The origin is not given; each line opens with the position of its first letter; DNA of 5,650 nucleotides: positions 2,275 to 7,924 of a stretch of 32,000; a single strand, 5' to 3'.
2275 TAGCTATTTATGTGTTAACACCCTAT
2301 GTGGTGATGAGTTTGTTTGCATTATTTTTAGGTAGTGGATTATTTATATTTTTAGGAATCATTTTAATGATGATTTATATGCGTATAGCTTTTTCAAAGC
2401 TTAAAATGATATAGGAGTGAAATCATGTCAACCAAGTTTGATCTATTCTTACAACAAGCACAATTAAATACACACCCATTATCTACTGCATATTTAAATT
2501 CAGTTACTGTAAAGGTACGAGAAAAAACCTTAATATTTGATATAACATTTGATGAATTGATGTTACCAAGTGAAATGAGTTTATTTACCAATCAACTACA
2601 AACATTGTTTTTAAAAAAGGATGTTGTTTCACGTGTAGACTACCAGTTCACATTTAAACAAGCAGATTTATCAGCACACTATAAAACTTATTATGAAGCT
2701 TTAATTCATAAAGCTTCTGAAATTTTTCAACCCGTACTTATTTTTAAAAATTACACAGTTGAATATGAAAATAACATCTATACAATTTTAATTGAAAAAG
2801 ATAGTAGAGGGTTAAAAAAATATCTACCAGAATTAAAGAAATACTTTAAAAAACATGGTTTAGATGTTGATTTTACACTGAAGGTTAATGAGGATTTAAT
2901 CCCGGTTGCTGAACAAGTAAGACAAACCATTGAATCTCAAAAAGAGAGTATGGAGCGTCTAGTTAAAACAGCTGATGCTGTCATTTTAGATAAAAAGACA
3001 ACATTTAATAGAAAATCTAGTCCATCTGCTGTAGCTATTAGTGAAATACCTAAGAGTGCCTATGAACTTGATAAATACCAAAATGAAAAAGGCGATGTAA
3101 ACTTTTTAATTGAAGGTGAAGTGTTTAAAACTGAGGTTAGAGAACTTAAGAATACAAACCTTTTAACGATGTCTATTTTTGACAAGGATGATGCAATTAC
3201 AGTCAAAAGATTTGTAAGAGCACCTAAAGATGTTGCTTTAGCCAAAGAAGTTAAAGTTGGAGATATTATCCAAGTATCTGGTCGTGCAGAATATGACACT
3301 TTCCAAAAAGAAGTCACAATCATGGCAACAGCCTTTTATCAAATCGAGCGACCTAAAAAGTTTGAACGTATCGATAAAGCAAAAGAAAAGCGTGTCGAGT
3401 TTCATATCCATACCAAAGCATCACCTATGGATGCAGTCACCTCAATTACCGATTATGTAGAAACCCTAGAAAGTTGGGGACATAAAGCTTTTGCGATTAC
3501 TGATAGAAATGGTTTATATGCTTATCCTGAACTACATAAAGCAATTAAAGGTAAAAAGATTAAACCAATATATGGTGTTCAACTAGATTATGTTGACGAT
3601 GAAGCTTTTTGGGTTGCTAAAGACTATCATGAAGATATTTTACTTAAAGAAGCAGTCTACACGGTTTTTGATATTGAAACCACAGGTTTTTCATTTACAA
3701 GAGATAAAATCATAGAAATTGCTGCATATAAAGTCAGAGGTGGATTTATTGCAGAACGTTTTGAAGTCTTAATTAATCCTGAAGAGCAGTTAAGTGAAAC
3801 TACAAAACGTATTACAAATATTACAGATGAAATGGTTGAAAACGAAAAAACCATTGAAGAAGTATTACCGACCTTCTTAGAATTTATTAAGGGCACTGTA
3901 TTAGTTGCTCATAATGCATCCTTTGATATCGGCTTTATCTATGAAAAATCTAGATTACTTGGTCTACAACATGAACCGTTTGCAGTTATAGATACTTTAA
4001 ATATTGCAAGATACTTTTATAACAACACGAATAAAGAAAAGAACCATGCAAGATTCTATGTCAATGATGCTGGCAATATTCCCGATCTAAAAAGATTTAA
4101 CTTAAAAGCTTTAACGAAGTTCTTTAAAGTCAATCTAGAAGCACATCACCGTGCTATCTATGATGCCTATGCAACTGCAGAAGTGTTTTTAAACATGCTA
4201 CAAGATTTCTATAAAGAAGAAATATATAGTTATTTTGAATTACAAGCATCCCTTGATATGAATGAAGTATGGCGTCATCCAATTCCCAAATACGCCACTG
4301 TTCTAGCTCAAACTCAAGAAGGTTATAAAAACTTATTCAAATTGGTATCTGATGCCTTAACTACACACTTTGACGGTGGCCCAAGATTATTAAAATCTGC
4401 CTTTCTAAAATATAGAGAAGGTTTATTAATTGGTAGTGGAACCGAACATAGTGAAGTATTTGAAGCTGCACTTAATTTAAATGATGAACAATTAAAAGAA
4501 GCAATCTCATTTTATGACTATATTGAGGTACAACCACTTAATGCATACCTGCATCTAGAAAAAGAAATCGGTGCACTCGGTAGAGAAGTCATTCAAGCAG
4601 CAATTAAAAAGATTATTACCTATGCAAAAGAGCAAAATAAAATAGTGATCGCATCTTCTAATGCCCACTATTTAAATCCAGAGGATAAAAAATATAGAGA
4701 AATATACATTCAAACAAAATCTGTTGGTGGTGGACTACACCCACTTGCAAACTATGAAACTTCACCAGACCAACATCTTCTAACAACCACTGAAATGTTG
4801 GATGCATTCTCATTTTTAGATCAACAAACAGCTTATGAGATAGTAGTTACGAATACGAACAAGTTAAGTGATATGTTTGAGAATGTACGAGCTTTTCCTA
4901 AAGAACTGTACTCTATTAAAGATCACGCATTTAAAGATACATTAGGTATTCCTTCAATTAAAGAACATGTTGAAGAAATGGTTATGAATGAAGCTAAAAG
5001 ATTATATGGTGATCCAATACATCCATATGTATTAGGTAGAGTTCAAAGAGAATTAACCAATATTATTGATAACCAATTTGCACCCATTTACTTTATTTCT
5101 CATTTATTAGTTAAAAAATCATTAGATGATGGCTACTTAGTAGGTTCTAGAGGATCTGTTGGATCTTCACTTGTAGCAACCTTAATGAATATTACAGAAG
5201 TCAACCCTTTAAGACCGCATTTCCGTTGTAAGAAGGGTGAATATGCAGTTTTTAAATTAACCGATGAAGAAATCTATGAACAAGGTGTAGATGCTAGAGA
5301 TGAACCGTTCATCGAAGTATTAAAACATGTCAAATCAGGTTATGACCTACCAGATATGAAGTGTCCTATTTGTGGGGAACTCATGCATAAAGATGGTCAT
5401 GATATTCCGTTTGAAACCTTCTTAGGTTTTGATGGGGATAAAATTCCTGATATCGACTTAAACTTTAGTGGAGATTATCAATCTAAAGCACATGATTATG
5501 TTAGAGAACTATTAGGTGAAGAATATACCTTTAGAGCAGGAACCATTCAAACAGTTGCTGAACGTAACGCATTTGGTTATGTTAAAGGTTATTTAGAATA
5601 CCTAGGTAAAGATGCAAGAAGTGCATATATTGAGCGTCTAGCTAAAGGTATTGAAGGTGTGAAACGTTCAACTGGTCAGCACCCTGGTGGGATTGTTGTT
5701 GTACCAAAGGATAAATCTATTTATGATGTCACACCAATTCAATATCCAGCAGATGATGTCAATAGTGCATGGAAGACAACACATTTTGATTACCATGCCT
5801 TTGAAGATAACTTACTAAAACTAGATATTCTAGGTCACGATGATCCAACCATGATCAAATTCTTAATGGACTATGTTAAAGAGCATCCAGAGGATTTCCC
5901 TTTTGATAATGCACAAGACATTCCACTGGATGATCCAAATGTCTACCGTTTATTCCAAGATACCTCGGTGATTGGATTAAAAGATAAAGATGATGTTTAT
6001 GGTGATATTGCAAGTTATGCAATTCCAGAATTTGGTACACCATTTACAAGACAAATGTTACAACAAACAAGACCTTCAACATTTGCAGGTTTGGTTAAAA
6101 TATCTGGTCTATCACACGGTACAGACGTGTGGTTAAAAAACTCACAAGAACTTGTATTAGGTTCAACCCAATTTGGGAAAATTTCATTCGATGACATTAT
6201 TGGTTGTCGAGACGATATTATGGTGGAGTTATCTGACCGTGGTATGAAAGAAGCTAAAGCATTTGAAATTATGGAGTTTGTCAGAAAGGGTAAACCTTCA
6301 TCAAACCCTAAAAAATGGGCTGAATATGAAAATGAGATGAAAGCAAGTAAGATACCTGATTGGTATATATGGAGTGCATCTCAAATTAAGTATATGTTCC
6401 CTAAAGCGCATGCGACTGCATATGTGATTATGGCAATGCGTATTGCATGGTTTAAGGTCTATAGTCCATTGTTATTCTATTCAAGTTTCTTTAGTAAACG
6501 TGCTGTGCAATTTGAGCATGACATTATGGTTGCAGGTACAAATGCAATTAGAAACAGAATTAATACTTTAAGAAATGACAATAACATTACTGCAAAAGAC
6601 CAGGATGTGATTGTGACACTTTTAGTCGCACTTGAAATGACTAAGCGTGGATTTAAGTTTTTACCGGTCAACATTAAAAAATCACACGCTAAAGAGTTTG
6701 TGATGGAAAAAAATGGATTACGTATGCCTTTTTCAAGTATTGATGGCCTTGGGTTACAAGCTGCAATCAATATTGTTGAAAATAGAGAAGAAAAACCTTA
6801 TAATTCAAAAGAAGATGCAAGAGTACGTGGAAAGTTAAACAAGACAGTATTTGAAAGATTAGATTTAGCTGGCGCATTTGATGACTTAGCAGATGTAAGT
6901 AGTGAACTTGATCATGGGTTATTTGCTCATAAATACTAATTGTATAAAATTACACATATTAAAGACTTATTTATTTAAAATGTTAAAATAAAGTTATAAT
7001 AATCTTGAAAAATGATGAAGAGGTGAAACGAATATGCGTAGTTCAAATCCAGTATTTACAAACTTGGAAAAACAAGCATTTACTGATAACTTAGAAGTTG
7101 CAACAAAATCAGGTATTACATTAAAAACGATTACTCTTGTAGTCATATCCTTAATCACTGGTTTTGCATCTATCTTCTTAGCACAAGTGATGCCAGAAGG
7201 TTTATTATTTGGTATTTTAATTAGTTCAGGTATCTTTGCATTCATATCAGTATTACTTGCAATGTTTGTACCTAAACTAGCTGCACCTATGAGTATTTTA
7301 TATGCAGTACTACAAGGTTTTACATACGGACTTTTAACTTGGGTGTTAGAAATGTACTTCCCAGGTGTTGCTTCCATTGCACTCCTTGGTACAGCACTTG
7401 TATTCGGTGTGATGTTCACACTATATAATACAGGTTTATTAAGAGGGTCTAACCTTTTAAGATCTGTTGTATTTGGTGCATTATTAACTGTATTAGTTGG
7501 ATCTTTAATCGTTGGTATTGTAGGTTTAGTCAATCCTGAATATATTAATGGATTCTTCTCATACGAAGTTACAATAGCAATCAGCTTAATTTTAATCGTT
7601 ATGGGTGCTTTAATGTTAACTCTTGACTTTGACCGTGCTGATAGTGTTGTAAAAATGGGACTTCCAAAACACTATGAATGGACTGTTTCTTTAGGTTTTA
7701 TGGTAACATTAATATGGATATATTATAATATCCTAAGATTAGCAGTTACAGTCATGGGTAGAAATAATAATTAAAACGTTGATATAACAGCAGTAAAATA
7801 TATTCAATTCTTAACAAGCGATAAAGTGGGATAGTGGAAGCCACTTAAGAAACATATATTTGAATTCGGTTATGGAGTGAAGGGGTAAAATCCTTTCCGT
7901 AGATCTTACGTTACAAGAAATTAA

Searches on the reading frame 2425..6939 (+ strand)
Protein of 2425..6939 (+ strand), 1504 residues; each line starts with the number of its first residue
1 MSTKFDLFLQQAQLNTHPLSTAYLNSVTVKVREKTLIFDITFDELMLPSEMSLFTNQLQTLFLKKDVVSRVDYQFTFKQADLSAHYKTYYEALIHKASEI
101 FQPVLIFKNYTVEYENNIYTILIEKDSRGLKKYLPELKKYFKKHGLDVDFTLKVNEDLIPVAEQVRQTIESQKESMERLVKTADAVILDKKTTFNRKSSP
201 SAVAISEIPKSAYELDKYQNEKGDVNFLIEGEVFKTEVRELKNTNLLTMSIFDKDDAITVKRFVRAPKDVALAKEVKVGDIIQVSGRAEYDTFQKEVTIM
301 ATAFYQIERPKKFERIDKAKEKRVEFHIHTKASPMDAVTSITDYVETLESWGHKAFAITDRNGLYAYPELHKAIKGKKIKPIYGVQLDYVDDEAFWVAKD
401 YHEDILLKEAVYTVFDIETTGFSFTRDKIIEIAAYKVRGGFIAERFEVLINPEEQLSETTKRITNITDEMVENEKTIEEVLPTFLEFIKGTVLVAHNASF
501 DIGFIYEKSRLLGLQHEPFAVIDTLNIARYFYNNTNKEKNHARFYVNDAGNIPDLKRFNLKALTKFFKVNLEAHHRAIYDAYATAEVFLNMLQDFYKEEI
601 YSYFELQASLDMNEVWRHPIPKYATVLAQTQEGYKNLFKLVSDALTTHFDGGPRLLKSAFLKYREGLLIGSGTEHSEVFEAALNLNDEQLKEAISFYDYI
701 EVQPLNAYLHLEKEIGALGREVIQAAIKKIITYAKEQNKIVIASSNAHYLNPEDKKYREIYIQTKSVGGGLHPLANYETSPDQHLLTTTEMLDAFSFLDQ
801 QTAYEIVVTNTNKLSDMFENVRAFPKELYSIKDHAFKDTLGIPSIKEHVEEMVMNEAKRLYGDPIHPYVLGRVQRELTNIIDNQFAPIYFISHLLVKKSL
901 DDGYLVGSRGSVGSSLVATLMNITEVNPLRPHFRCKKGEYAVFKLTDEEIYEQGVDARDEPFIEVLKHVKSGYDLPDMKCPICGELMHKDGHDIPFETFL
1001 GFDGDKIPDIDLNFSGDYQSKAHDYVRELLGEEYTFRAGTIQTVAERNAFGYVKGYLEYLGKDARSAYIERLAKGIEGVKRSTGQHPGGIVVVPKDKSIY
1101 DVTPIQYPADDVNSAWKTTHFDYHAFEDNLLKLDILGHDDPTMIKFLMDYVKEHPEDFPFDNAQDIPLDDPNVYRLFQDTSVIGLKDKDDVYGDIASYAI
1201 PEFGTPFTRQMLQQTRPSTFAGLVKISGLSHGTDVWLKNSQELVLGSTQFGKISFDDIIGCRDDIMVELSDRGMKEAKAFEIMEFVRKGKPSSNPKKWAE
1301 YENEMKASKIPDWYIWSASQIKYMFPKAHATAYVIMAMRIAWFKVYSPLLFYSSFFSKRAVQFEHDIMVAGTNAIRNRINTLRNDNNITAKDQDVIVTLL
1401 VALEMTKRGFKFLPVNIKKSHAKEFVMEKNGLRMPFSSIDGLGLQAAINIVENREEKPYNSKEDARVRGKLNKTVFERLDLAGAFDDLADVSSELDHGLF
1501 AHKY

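Call 10: search_protein_families(library=pfam, proteins=[window:2425-6939:+])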
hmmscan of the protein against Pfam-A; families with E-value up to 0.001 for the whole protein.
window:2425-6939:+ (1504 aa): 6 families
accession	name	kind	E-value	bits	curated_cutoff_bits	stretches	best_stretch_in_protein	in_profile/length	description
PF07733.18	DNA_pol3_alpha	-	2.3e-56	191.8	23.9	2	848-1057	2-151/260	Bacterial DNA polymerase III alpha NTPase domain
PF00929.31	RNase_T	-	1.2e-33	117.4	24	1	414-588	2-164/164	Exonuclease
PF02811.25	PHP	-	2.6e-24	86.9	26.4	2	326-409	2-81/164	PHP domain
PF17657.6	DNA_pol3_finger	-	1.1e-22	80.5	22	1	1140-1307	1-164/166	Bacterial DNA polymerase III alpha subunit finger domain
PF14579.12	HHH_6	-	2.8e-15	56.7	25.6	1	1409-1489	1-84/90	Helix-hairpin-helix motif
PF01336.31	tRNA_anti-codon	-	0.00048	20.5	27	0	229-304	3-72/75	OB-fold nucleic acid binding domain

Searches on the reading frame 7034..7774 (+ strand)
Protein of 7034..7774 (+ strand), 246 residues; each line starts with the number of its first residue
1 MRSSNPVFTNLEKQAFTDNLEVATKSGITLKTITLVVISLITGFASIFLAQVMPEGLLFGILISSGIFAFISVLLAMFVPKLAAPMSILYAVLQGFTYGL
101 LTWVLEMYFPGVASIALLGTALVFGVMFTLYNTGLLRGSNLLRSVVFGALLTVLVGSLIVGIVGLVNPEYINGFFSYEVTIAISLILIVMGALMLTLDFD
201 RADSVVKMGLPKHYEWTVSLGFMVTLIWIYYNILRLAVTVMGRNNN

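Call 10: search_protein_families(library=pfam, proteins=[window:7034-7774:+])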
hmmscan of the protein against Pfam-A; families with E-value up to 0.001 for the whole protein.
window:7034-7774:+ (246 aa): 1 family
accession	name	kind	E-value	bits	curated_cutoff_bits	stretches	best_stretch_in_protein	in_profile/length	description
PF12811.12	BaxI_1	-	5.1e-52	177.2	26.2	1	5-240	1-231/233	Bax inhibitor 1 like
